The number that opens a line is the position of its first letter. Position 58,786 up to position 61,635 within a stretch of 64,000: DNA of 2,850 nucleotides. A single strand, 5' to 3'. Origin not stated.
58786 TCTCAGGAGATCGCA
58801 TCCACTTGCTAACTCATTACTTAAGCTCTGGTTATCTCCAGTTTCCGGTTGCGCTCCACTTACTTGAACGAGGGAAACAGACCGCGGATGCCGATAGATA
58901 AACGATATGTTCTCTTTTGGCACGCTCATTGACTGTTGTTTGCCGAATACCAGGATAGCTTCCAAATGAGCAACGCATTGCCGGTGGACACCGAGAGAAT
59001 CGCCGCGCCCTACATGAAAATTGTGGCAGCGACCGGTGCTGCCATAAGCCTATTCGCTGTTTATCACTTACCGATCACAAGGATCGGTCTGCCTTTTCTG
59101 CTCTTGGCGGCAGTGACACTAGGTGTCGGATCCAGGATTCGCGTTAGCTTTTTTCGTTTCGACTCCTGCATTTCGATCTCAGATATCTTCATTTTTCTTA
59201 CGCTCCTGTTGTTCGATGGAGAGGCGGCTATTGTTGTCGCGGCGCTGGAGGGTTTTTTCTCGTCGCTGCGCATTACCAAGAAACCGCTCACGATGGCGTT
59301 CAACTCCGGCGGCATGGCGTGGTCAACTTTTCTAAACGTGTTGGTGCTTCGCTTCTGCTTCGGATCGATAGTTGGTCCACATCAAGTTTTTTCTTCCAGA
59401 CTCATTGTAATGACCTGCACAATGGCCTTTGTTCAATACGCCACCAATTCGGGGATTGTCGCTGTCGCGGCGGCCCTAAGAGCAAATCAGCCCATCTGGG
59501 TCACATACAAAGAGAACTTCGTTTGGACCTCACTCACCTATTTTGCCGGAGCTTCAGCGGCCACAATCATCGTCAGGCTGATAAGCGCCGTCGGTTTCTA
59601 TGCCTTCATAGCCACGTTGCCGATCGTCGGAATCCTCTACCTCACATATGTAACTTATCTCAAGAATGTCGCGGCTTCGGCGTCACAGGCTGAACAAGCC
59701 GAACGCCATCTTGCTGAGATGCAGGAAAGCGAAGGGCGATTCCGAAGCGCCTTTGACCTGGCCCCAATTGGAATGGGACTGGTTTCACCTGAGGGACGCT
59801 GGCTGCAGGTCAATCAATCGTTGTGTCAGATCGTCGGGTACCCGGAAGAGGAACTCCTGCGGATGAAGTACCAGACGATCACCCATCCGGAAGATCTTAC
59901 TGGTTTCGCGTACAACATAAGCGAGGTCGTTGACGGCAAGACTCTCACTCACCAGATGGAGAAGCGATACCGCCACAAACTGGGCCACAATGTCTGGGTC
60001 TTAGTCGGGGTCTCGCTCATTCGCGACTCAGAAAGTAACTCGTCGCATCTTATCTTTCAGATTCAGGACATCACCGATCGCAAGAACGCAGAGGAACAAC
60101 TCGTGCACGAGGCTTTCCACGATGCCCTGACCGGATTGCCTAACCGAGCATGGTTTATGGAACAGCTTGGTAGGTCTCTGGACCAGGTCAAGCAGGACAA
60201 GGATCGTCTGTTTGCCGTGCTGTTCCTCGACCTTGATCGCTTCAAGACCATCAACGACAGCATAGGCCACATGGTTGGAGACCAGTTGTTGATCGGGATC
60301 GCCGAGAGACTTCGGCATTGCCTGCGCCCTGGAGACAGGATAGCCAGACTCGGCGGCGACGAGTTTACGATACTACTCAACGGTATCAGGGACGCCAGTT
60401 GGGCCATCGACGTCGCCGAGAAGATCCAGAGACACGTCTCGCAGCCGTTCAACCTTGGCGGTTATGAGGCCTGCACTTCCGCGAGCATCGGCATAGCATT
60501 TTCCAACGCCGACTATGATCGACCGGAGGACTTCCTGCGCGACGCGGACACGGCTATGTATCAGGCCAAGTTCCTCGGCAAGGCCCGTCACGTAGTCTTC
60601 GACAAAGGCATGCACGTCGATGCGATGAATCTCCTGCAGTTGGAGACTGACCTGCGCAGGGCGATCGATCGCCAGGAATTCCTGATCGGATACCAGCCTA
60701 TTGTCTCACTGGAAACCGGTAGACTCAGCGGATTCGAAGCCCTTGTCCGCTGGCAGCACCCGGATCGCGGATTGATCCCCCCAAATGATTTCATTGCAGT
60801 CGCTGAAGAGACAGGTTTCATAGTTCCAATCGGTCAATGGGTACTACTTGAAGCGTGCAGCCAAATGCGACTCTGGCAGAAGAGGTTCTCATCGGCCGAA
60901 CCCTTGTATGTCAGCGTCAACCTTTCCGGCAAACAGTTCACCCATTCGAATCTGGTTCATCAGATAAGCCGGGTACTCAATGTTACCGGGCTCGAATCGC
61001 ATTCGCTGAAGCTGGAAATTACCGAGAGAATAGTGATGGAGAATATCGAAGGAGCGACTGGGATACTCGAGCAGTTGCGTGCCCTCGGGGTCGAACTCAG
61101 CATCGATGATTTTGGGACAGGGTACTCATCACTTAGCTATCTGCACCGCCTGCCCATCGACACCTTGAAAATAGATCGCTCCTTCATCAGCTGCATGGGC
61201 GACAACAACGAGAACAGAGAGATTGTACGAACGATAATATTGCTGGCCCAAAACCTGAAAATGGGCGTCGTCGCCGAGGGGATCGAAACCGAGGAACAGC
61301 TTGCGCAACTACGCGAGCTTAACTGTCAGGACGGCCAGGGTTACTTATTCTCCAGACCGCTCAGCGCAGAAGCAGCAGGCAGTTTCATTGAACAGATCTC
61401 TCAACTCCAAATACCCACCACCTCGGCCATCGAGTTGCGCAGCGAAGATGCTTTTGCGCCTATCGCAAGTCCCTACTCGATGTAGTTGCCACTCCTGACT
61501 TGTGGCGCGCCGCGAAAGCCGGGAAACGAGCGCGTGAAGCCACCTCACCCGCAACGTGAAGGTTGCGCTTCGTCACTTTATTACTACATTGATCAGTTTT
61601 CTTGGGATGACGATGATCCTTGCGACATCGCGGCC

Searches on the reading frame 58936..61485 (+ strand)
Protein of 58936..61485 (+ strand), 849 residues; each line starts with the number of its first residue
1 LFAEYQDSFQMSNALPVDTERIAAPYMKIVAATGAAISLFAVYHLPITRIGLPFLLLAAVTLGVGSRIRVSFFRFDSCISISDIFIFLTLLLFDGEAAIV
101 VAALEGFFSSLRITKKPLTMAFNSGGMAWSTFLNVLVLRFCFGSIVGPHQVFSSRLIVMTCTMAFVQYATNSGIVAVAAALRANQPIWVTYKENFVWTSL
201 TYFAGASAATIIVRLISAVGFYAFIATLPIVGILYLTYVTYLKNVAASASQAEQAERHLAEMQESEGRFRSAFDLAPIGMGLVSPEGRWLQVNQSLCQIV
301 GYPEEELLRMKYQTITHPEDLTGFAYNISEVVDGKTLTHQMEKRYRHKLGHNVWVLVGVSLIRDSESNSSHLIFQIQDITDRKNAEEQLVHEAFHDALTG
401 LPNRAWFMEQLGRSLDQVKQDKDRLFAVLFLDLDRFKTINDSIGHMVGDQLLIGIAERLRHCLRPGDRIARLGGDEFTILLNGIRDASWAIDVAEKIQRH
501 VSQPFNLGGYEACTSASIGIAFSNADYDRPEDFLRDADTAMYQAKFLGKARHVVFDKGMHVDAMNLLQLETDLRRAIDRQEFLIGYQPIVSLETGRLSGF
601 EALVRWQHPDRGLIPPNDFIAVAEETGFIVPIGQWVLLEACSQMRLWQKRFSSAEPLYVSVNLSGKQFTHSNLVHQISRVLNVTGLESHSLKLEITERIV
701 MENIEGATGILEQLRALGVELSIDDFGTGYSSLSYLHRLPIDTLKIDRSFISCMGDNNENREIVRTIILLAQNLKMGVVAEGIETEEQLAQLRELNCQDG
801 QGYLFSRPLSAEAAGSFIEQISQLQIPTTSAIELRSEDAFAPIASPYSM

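Call 3: search_protein_families(library=pfam, proteins=[window:58936-61485:+], max_evalue=1)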
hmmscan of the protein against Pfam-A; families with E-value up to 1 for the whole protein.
window:58936-61485:+ (849 aa): 8 families
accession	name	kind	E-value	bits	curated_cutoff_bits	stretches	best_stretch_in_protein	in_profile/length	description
PF00563.25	EAL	-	1.3e-75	254.2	31.3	1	572-808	3-236/236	EAL domain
PF00990.26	GGDEF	-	2.9e-46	157.6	23.8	1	393-549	1-159/161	Diguanylate cyclase, GGDEF domain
PF08447.18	PAS_3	-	2.4e-11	44.2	25.6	1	291-372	3-85/89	PAS fold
PF00989.32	PAS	-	2.3e-08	34.5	22.6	1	268-379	2-113/113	PAS fold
PF13426.13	PAS_9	-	3.7e-08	34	27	1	279-381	3-103/103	PAS domain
PF08448.16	PAS_4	-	9.1e-07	29.5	23.1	1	273-383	1-109/110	PAS fold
PF14598.12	PAS_11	-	9e-06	26.1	25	1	284-384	9-108/109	PAS domain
PF13188.13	PAS_8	-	0.0012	19.1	21.8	1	268-317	2-49/65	PAS domain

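Call 38: search_protein_families(library=ncbifam, proteins=[window:58936-61485:+], max_evalue=0.01)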
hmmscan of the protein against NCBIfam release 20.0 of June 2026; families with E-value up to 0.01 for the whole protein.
window:58936-61485:+ (849 aa): 36 families (the best 25 are shown)
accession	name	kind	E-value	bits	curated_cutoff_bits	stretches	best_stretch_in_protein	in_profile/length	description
NF053781.1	cdiGMPphdstlr2612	equivalog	3e-157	525.4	1600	1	253-819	699-1266/1268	Tlr1612 family c-di-GMP phosphodiesterase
NF045675.1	PhdiestaseDibA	equivalog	2.9e-151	504.9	980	1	235-813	53-620/623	phosphodiesterase DibA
NF007474.0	PRK10060.1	equivalog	1.4e-126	423.4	782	1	339-821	183-657/663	cyclic di-GMP phosphodiesterase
NF007298.0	PRK09776.1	equivalog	2.4e-118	396.6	1135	2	388-809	679-1097/1111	diguanylate cyclase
NF008467.0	PRK11359.1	equivalog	1.2e-113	380.7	857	2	391-825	374-799/800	oxygen-sensing cyclic-di-GMP phosphodiesterase DosP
NF052458.1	PhdiestGepA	equivalog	1.4e-107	360.9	1200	1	374-811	405-834/840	phosphodiesterase GepA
NF008807.1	PRK11829.1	equivalog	1.1e-83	281.6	733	1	395-811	244-655/670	biofilm formation regulator HmsP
NF007839.0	PRK10551.1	equivalog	1.8e-56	191.8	461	1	570-820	265-512/518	cyclic di-GMP phosphodiesterase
NF007423.1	PRK09966.1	equivalog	3.7e-55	187.4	325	1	383-545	229-390/390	diguanylate cyclase DgcN/YfiN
NF052596.1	RR_EAL_PvrR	equivalog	3.8e-45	154.2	580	1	569-814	143-385/398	response regulator cyclic di-GMP phosphodiesterase PvrR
NF045673.1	c-di-GMPRcptLapD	equivalog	6.1e-40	137.1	1020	1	383-809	226-645/647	cyclic di-GMP receptor LapD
TIGR00254.1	GGDEF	domain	6.5e-39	133.3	37.4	1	391-554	3-166/168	diguanylate cyclase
NF007135.0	PRK09581.1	equivalog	2.7e-35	122.1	474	1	386-553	285-453/457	PleD family two-component system response regulator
NF051473.1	DigCycDgcsShew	equivalog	7.6e-34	117.4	400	1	387-552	129-288/291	diguanylate cyclase DgcS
NF038266.1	diguan_SiaD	equivalog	9.3e-34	116.9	290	1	384-551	85-251/252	biofilm regulation diguanylate cyclase SiaD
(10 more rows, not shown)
